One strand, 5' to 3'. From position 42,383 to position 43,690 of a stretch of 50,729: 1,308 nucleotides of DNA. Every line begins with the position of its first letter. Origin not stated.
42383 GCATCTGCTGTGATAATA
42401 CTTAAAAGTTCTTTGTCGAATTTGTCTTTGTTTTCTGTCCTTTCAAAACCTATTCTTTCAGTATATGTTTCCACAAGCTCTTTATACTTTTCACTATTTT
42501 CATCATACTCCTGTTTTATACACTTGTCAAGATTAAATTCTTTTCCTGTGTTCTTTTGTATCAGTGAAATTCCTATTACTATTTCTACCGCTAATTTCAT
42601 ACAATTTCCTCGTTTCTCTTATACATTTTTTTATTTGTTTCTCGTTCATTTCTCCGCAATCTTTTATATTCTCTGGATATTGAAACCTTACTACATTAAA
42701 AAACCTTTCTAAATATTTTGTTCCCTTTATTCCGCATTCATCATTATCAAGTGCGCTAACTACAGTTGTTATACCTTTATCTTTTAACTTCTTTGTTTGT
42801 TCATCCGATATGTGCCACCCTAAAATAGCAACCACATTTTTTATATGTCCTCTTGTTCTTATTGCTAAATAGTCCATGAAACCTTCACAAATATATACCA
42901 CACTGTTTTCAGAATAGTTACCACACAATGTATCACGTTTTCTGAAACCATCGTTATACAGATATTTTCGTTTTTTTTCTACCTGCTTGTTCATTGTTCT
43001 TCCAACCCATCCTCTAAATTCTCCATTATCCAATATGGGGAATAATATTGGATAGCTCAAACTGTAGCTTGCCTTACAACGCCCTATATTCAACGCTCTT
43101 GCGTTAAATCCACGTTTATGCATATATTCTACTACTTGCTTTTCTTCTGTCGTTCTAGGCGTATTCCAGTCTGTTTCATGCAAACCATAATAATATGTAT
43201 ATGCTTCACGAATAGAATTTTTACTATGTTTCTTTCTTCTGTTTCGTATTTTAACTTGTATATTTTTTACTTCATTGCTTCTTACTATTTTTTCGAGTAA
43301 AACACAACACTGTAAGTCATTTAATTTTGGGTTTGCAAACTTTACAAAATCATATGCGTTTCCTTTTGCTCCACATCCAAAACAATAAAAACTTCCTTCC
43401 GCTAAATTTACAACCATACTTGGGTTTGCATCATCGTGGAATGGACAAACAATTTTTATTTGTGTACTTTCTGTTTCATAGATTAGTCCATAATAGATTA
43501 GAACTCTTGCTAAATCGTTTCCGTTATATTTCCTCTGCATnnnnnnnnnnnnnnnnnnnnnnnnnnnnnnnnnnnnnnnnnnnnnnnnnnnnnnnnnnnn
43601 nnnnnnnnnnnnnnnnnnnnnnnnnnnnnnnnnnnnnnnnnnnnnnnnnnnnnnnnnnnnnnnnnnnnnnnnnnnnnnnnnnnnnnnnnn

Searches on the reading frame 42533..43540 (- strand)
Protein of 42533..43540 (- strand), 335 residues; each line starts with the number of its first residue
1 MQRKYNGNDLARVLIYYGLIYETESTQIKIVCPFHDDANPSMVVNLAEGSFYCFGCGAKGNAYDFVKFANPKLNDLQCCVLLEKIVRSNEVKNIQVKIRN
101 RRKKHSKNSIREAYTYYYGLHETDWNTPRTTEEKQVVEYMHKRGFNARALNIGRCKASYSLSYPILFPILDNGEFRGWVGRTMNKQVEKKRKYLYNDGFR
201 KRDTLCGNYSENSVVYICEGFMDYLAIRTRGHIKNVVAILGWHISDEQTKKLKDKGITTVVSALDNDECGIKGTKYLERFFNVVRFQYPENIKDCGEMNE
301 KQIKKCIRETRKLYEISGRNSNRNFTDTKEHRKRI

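Call 35: search_protein_families(library=phrogs, proteins=[window:42533-43540:-], max_evalue=0.00001)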
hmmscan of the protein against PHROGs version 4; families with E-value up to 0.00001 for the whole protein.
window:42533-43540:- (335 aa): 8 families
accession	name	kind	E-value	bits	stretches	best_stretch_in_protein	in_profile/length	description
phrog_47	-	DNA, RNA and nucleotide metabolism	1.8e-40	140.3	1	12-313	33-336/947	DNA primase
phrog_6444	-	DNA, RNA and nucleotide metabolism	3.8e-29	102.9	2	31-147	39-150/577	DNA primase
phrog_360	-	DNA, RNA and nucleotide metabolism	4.9e-13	50.3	1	11-67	9-69/133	DNA primase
phrog_11992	-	unknown function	4.5e-12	47.5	1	26-67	26-65/177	-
phrog_2304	-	DNA, RNA and nucleotide metabolism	1.2e-11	45.9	1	8-111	13-115/133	DNA primase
phrog_18097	-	DNA, RNA and nucleotide metabolism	1.4e-11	45.4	1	30-70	35-75/199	DNA primase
phrog_26824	-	unknown function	8.3e-08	31.8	1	24-104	22-109/868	-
phrog_849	-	DNA, RNA and nucleotide metabolism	7.9e-06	26.1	0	211-309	237-338/435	DNA primase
